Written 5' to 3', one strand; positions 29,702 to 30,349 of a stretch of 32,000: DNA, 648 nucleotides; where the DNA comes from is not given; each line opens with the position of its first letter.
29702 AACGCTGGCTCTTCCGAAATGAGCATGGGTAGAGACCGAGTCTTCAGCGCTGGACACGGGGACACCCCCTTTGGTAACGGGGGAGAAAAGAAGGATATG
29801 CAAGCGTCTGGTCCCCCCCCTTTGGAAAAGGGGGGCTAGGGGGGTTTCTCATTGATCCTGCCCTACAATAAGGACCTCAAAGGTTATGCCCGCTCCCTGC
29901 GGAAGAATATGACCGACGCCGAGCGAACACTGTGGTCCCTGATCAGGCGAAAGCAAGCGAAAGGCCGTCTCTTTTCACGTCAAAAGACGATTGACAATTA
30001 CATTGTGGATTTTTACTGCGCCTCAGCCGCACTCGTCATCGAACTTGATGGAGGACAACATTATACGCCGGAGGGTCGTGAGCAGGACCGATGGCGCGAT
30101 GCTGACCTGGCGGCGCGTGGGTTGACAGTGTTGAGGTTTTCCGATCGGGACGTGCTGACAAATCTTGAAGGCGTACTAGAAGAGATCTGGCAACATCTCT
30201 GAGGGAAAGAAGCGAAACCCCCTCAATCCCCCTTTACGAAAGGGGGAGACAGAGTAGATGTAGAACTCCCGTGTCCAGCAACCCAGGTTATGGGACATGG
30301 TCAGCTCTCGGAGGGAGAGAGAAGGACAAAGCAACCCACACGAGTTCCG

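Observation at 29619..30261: DUF559 nuclease ORF hugged by inverted copies of a nested-hairpin repeat: candidate nuclease/repeat selfish element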

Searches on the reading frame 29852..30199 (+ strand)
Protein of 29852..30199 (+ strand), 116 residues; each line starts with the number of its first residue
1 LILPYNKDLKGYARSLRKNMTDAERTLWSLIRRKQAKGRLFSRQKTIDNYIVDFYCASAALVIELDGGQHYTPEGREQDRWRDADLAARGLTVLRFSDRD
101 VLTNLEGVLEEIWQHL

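Call 3: search_protein_families(library=pfam, proteins=[window:29852-30199:+], max_evalue=0.01)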
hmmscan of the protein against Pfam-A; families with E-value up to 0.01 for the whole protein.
window:29852-30199:+ (116 aa): 3 families
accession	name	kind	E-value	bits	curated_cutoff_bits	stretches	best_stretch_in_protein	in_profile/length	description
PF04480.18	DUF559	-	5.2e-35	120.1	20.6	1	8-116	2-108/109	Protein of unknown function (DUF559)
PF18741.7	MTES_1575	-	5e-08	33.3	38.2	1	38-116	13-96/96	REase_MTES_1575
PF10881.14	DUF2726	-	0.00046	20.4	24.7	1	43-99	55-111/126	Protein of unknown function (DUF2726)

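Call 11: find_encoding_contigs(protein=window:29852-30199:+, flank=10000, max_places=10)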
Protein window:29852-30199:+ (116 aa): no gene with exactly this product is on record in the collection.

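Call 12: find_homologous_proteins(query=window:29852-30199:+, max_evalue=1e-10)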
Query window:29852-30199:+ (116 aa): 7937 proteins with E <= 1e-10 among 8000 candidates; the best 120 are listed.
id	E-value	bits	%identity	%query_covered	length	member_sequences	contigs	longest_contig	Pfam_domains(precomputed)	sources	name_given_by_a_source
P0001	2.0e-64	233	92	100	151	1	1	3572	PF04480.19,PF18741.8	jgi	jgi:very-short-patch-repair endonuclease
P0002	7.7e-64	231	91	100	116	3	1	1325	PF04480.19,PF18741.8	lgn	-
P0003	8.6e-63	227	90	100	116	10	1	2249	PF04480.19,PF18741.8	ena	-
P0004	2.2e-62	226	90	100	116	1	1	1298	PF04480.19,PF18741.8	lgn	-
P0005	8.5e-62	224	88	100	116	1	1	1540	PF04480.19,PF18741.8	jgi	-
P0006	3.2e-59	216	85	100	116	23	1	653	PF04480.19,PF18741.8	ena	-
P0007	2.6e-57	210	84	100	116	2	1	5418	PF04480.19,PF18741.8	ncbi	-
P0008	5.6e-55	202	84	100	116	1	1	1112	PF04480.19,PF18741.8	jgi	-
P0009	3.9e-53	196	89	89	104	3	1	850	PF04480.19,PF18741.8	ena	-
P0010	1.8e-51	191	91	84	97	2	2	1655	PF04480.19,PF18741.8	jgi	jgi:very-short-patch-repair endonuclease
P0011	9.4e-50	185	90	84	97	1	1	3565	PF04480.19,PF18741.8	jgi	jgi:very-short-patch-repair endonuclease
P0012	2.4e-46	174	74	97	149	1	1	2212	PF04480.19,PF18741.8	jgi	jgi:very-short-patch-repair endonuclease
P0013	1.2e-45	172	74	97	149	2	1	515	PF04480.19,PF18741.8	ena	-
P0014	2.0e-45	171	73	97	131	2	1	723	PF04480.19,PF18741.8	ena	-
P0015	5.8e-45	170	72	97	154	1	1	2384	PF04480.19,PF18741.8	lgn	-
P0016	8.1e-45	169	73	95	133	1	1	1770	PF04480.19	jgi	jgi:very-short-patch-repair endonuclease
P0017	1.2e-44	169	70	99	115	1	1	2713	PF04480.19,PF18741.8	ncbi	-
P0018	1.6e-44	168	73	98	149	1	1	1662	PF04480.19,PF18741.8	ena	-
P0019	4.6e-44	167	67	99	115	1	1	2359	PF04480.19,PF18741.8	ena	-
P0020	7.4e-44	166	72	97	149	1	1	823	PF04480.19,PF18741.8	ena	-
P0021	9.5e-44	166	69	99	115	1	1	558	PF04480.19,PF18741.8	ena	-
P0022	1.1e-43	166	69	99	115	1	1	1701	PF04480.19,PF18741.8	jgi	jgi:very-short-patch-repair endonuclease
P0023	2.5e-43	165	70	98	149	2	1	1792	PF04480.19,PF18741.8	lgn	-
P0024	3.8e-43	164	67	99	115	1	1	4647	PF04480.19,PF18741.8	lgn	-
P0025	9.7e-43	163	69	99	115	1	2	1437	PF04480.19,PF18741.8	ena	-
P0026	1.6e-42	162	69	97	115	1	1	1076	PF04480.19,PF18741.8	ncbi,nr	ncbi:MAG: DUF559 domain-containing protein [Syntrophales bacterium]|nr:DUF559 domain-containing prot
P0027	1.9e-42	162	67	99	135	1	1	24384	PF04480.19,PF18741.8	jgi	jgi:very-short-patch-repair endonuclease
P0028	2.3e-42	161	64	99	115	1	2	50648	PF04480.19,PF18741.8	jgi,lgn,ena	-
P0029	3.7e-42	161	70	97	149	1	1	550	PF04480.19,PF18741.8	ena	-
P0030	5.1e-42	160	65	99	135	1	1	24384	PF04480.19,PF18741.8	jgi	jgi:very-short-patch-repair endonuclease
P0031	5.2e-42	160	66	99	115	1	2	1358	PF04480.19,PF18741.8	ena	-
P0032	8.1e-42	160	65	100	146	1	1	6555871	PF04480.19,PF18741.8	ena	-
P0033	8.7e-42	160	64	99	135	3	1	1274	PF04480.19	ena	-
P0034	1.3e-41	159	67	99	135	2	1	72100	PF04480.19,PF18741.8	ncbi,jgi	jgi:very-short-patch-repair endonuclease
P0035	1.3e-41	159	64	99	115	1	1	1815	PF04480.19,PF18741.8,PF10881.15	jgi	-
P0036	1.4e-41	159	66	99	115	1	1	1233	PF04480.19,PF18741.8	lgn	-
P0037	1.4e-41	159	66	99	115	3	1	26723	PF04480.19,PF18741.8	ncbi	-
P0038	1.6e-41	159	63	99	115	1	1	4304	PF04480.19,PF18741.8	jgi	jgi:very-short-patch-repair endonuclease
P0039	1.7e-41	159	67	99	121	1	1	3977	PF04480.19,PF18741.8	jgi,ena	-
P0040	1.7e-41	159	65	99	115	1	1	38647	PF04480.19,PF18741.8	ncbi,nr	ncbi:endonuclease domain-containing protein [Desulfococcaceae bacterium HSG8]|nr:endonuclease domain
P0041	2.2e-41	158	66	99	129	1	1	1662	PF04480.19,PF18741.8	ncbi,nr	ncbi:MAG: endonuclease domain-containing protein, partial [Thermodesulfovibrionales bacterium]|nr:en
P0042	2.3e-41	158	63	99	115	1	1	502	PF04480.19,PF18741.8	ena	-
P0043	2.3e-41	158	65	99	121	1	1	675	PF04480.19,PF18741.8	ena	-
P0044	2.6e-41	158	67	99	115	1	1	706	PF04480.19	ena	-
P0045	3.2e-41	158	64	99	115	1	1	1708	PF04480.19,PF18741.8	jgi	-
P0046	3.8e-41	158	65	99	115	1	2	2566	PF04480.19,PF18741.8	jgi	-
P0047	4.1e-41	157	66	99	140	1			PF04480.19,PF18741.8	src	-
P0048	4.3e-41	157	66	99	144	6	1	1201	PF04480.19,PF18741.8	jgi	-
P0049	4.4e-41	157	65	99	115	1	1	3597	PF04480.19,PF18741.8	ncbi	-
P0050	4.4e-41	157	66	99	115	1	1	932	PF04480.19,PF18741.8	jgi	jgi:very-short-patch-repair endonuclease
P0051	4.4e-41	157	68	99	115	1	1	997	PF04480.19,PF18741.8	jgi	-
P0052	4.5e-41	157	67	99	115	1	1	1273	PF04480.19,PF18741.8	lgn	-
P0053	4.7e-41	157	66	99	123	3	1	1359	PF04480.19,PF18741.8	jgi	jgi:very-short-patch-repair endonuclease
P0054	4.7e-41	157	66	99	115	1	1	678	PF04480.19,PF18741.8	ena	-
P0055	6.1e-41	157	63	99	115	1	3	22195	PF04480.19,PF18741.8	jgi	jgi:very-short-patch-repair endonuclease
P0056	6.2e-41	157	65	99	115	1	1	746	PF04480.19,PF18741.8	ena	-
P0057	7.2e-41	157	64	100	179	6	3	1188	PF04480.19,PF18741.8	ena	-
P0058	7.3e-41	157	64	99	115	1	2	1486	PF04480.19,PF18741.8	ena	-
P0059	7.8e-41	157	67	99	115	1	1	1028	PF04480.19,PF18741.8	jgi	jgi:very-short-patch-repair endonuclease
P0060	8.1e-41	156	65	99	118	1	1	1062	PF04480.19,PF18741.8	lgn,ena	-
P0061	8.3e-41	156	67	97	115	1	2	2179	PF04480.19,PF18741.8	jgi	jgi:very-short-patch-repair endonuclease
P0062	8.4e-41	156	65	99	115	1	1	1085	PF04480.19,PF18741.8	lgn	-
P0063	8.6e-41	156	65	99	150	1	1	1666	PF04480.19,PF18741.8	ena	-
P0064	8.8e-41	156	64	99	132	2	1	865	PF04480.19,PF18741.8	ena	-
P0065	1.0e-40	156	65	99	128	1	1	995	PF04480.19,PF18741.8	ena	-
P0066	1.1e-40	156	64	98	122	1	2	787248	PF04480.19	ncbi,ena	-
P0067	1.2e-40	156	65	99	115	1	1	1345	PF04480.19,PF18741.8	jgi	jgi:very-short-patch-repair endonuclease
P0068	1.2e-40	156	65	99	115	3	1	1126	PF04480.19,PF18741.8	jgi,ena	jgi:very-short-patch-repair endonuclease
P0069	1.3e-40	156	65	99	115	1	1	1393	PF04480.19,PF18741.8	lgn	-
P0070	1.5e-40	156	64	99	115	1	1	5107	PF04480.19,PF18741.8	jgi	jgi:very-short-patch-repair endonuclease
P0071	1.5e-40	156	63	99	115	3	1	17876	PF04480.19,PF18741.8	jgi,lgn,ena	-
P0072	1.5e-40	156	65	99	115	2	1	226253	PF04480.19,PF18741.8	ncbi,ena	-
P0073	1.6e-40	156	65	99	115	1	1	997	PF04480.19,PF18741.8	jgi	jgi:very-short-patch-repair endonuclease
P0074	1.6e-40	156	64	99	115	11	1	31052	PF04480.19,PF18741.8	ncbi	ncbi:MAG: endonuclease domain-containing protein [Nitrospirota bacterium]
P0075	1.6e-40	155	66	99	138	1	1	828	PF04480.19,PF18741.8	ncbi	-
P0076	1.6e-40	155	63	99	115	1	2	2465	PF04480.19,PF18741.8,PF10881.15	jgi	-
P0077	1.8e-40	155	66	99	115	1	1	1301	PF04480.19,PF18741.8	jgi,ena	-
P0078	1.9e-40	155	67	97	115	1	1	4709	PF04480.19,PF18741.8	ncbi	ncbi:MAG: endonuclease domain-containing protein [Candidatus Brocadiales bacterium]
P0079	2.0e-40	155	63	99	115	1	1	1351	PF04480.19,PF18741.8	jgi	jgi:very-short-patch-repair endonuclease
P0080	2.0e-40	155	64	99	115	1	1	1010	PF04480.19,PF18741.8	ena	-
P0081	2.0e-40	155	64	99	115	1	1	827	PF04480.19,PF18741.8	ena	-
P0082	2.2e-40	155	66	97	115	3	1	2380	PF04480.19,PF18741.8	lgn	-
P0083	2.2e-40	155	65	99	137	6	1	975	PF04480.19,PF18741.8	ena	-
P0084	2.5e-40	155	64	99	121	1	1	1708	PF04480.19,PF18741.8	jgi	-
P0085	2.5e-40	155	64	99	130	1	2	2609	PF04480.19,PF18741.8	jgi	jgi:very-short-patch-repair endonuclease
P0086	2.5e-40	155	66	99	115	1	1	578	PF04480.19,PF18741.8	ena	-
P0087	2.8e-40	155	66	98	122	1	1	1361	PF04480.19,PF18741.8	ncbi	-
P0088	2.8e-40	155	63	99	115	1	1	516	PF04480.19,PF18741.8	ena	-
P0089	2.8e-40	155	65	99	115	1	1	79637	PF04480.19,PF18741.8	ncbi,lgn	-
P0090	2.8e-40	155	63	99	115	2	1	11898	PF04480.19,PF18741.8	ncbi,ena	-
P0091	2.8e-40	155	68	98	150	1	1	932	PF04480.19,PF18741.8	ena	-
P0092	2.9e-40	155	64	99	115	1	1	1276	PF04480.19,PF18741.8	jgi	jgi:very-short-patch-repair endonuclease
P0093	2.9e-40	155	62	99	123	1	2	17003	PF04480.19,PF18741.8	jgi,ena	jgi:very-short-patch-repair endonuclease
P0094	3.3e-40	154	65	99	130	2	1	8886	PF04480.19,PF18741.8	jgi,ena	-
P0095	3.4e-40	154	65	98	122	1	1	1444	PF04480.19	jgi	jgi:very-short-patch-repair endonuclease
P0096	3.6e-40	154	66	99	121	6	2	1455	PF04480.19,PF18741.8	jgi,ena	-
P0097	3.7e-40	154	63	99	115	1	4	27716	PF04480.19,PF18741.8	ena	-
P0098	3.7e-40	154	63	99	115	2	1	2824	PF04480.19,PF18741.8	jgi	jgi:very-short-patch-repair endonuclease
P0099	3.7e-40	154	63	99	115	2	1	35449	PF04480.19,PF18741.8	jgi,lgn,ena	-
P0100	3.9e-40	154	65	99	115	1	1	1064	PF04480.19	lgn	-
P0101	3.9e-40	154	66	99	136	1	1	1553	PF04480.19,PF18741.8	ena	-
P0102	4.1e-40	154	63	99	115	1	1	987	PF04480.19,PF18741.8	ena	-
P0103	4.2e-40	154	63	99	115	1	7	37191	PF04480.19,PF18741.8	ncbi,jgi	jgi:very-short-patch-repair endonuclease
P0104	4.3e-40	154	63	99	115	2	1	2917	PF04480.19,PF18741.8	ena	-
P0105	4.3e-40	154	63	99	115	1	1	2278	PF04480.19,PF18741.8,PF10881.15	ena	-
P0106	4.8e-40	154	63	99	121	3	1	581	PF04480.19,PF18741.8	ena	-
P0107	4.9e-40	154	62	98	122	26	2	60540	PF04480.19,PF18741.8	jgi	jgi:very-short-patch-repair endonuclease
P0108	5.1e-40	154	63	98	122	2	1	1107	PF04480.19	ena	-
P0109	5.3e-40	154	64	99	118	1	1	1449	PF04480.19,PF18741.8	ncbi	-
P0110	5.3e-40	154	63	99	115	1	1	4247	PF04480.19,PF18741.8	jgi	jgi:very-short-patch-repair endonuclease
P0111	5.3e-40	154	65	99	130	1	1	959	PF04480.19,PF18741.8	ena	-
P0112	5.7e-40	154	63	99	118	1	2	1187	PF04480.19,PF18741.8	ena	-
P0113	6.0e-40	154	63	99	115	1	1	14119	PF04480.19,PF18741.8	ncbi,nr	ncbi:MAG: hypothetical protein C0392_12840 [Syntrophus sp. (in: bacteria)]|nr:hypothetical protein [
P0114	6.4e-40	154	65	99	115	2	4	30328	PF04480.19,PF18741.8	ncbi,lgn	-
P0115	6.7e-40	154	65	99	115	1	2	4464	PF04480.19,PF18741.8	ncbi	-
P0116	6.7e-40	154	67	99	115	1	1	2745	PF04480.19,PF18741.8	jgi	jgi:very-short-patch-repair endonuclease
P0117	6.9e-40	153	63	99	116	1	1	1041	PF04480.19,PF18741.8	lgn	-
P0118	7.0e-40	153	64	99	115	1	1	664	PF04480.19,PF18741.8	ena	-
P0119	7.5e-40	153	66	99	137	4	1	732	PF04480.19,PF18741.8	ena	-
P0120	7.6e-40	153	64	98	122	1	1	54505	PF04480.19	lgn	-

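Call 13: find_encoding_contigs(protein=P0001, flank=5000, max_places=4)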
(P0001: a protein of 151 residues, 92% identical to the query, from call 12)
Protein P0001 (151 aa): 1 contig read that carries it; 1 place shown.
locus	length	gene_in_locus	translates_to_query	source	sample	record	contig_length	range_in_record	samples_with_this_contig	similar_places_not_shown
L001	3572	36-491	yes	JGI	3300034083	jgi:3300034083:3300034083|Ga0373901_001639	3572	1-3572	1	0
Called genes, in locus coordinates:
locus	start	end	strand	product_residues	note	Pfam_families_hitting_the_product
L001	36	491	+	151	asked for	PF04480:DUF559, PF18741:MTES_1575 (weak)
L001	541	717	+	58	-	-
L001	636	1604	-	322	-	PF00041:fn3 (faint), PF25833:Fn3_SaeA_3rd (faint)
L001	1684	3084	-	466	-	PF00206:Lyase_1, PF14698:ASL_C2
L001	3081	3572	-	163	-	?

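Call 14: find_encoding_contigs(protein=P0007, flank=5000, max_places=4)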
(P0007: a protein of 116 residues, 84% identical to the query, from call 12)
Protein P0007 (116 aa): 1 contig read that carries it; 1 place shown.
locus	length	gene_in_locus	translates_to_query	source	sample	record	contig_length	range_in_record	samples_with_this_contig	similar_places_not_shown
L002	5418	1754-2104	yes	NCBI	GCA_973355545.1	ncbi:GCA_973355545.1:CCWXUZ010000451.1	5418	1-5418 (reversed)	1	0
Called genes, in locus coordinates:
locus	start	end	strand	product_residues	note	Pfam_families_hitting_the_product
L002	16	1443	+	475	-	-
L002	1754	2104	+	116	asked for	PF04480:DUF559, PF18741:MTES_1575 (weak)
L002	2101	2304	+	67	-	-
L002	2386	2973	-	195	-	-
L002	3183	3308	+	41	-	-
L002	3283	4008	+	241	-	-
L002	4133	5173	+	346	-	-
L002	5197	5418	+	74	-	?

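Call 15: find_encoding_contigs(protein=P0003, flank=5000, max_places=4)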
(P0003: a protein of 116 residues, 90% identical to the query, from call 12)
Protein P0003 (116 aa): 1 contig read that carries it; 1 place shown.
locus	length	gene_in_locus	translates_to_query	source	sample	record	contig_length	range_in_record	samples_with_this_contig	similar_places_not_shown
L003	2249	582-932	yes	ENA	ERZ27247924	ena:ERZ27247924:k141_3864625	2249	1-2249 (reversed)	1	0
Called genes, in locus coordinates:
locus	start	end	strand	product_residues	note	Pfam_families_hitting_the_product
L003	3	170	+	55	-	?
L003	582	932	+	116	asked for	PF04480:DUF559, PF18741:MTES_1575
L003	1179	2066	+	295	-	PF02899:Phage_int_SAM_1, PF00589:Phage_integrase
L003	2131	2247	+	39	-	?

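Call 20: find_related_loci(query=window:29852-30199:+, collection=genome_contigs, flank=5000)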
Query window:29852-30199:+ (116 aa) in genome_contigs; peptide patterns used: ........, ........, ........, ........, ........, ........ (x = any residue, [..] = any of these).
600 stretches matched a pattern (row limit reached: there are more); 509 encode a relative of the query (tblastn E <= 1e-3); the best 80 are kept; 80 distinct loci.
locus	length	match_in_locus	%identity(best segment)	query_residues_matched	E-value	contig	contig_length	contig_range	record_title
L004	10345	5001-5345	67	2-116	1e-48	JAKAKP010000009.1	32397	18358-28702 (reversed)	MAG: Deltaproteobacteria bacterium isolate WY4.bin79 NODE_1599_length_32397_cov_2.129749, whole genome shotgun sequence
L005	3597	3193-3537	65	2-116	2e-46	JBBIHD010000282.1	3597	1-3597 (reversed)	MAG: Nitrospirota bacterium isolate FAS170219_bin_106 NODE_11920_length_3597_cov_4.303501, whole genome shotgun sequence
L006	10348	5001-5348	62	1-116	4e-46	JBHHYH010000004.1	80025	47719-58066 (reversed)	MAG: Candidatus Scalinduaceae bacterium isolate Maj_2_bin.64 NODE_60_length_80025_cov_30.203739, whole genome shotgun se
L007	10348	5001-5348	63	1-116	5e-46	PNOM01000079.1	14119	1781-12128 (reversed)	MAG: Syntrophus sp. (in: bacteria) isolate SW.010 SW_1002709_14119, whole genome shotgun sequence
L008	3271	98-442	63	2-116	2e-45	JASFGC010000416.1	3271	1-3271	MAG: Syntrophobacterales bacterium isolate D0606S20remetaG_Bin_93 D0606S20remetaG_FD_scaffold_2763_c1, whole genome shot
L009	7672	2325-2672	62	1-116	7e-45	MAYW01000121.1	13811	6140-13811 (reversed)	MAG: Candidatus Scalindua rubra isolate BSI-1 SCARUB_contig000121, whole genome shotgun sequence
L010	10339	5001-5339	63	1-113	6e-45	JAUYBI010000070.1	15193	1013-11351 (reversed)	MAG: Candidatus Omnitrophota bacterium isolate C19_metabat.bin.11_sub C19_k141_63982, whole genome shotgun sequence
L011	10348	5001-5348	64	1-116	9e-45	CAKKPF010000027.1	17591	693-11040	Candidatus Brocadiaceae bacterium isolate Hainich-H41-bin245-1 genome assembly, contig: H41-bin245_1_Hain_H41_02um_R2_23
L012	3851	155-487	65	2-112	1e-43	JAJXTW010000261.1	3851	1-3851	MAG: Nitrospirae bacterium isolate BP4.bin67 NODE_39464_length_3851_cov_1.082438, whole genome shotgun sequence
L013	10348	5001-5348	59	1-116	1e-43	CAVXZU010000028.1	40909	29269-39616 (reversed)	MAG: uncultured delta proteobacterium isolate MFD02923.bin.2.45 genome assembly, contig: contig_40400, whole genome shot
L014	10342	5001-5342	60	2-115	3e-43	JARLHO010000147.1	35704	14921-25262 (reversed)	MAG: Syntrophobacteraceae bacterium isolate MAG_BA129 MetaBAT2_Bin_129_Anoxic_k141_2324780, whole genome shotgun sequenc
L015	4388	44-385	60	2-115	3e-43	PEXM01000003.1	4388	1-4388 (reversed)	MAG: Elusimicrobia bacterium CG08_land_8_20_14_0_20_44_26 CG08_land_8_20_14_0.20_scaffold_19510_c, whole genome shotgun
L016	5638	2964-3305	63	3-116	4e-43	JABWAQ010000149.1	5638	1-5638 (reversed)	MAG: Candidatus Brocadia sp. isolate MAG_8 scaffold_18056, whole genome shotgun sequence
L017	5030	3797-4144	61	1-116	8e-43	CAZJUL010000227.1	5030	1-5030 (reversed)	MAG TPA_asm: uncultured Elusimicrobiaceae bacterium isolate binchicken_co356_8 genome assembly, contig: NODE_9548_length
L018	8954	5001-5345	61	2-116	6e-43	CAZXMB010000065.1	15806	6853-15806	MAG TPA_asm: uncultured Syntrophaceae bacterium isolate SRP098346_co1_431 genome assembly, contig: NODE_3976_length_1580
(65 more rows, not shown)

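Call 66: search_solved_structures(query=window:29852-30199:+, max_evalue=1, show_alignments=3)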
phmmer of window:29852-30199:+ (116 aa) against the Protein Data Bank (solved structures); distinct sequences matched with E-value up to 1: 4.
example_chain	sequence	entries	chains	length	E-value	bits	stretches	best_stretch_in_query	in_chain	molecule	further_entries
3hrl_A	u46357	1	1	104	5.1e-16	62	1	20-113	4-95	Endonuclease-Like Protein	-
1zlj_A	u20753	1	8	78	0.17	15.2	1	18-52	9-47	Dormancy Survival Regulator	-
1zlk_A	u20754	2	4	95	0.24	14.7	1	18-52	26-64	Dormancy Survival Regulator | TWO COMPONENT TRANSCRIPTIONAL REGULATORY PROTEIN DEVR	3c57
3c3w_A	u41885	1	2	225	0.65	13.3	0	18-52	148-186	TWO COMPONENT TRANSCRIPTIONAL REGULATORY PROTEIN DEVR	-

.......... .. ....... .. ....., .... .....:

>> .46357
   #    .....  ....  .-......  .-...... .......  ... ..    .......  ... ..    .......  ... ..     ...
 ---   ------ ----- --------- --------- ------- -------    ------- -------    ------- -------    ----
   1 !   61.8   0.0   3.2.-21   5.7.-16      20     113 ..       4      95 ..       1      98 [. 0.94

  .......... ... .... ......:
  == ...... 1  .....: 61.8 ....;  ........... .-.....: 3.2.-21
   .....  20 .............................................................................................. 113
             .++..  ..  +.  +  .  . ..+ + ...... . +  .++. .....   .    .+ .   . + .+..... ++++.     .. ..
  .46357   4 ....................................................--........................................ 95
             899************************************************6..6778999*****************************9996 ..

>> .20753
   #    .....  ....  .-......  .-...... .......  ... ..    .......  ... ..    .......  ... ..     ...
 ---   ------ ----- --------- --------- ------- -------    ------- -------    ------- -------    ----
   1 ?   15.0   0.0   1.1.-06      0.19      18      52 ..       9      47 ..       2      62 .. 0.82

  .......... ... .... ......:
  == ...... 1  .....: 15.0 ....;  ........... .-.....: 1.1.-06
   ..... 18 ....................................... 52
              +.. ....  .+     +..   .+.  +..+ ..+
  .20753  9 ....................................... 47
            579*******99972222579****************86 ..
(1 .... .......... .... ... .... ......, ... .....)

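Call 67: search_protein_families(library=ncbifam, proteins=[window:29852-30199:+], max_evalue=0.01)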
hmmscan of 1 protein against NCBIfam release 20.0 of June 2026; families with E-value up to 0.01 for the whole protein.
window:29852-30199:+ (116 aa): 1 family
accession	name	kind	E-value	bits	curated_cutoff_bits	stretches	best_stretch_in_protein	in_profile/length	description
NF007294.0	PRK09767.1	equivalog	2e-22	79.5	218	1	9-116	5-110/117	DUF559 domain-containing protein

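Call 68: search_protein_families(library=padloc, proteins=[window:29852-30199:+], max_evalue=0.01)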
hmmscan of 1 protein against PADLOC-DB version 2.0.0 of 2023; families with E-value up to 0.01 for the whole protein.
window:29852-30199:+ (116 aa): 2 families
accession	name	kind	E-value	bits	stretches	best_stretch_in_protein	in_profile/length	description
PDLC02868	DpdF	-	1.2e-07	27.9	1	48-101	80-133/1078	DpdF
PDLC03210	mREase_II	-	0.0013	16.1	1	48-112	51-115/294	Type II methyl-directed restriction enzyme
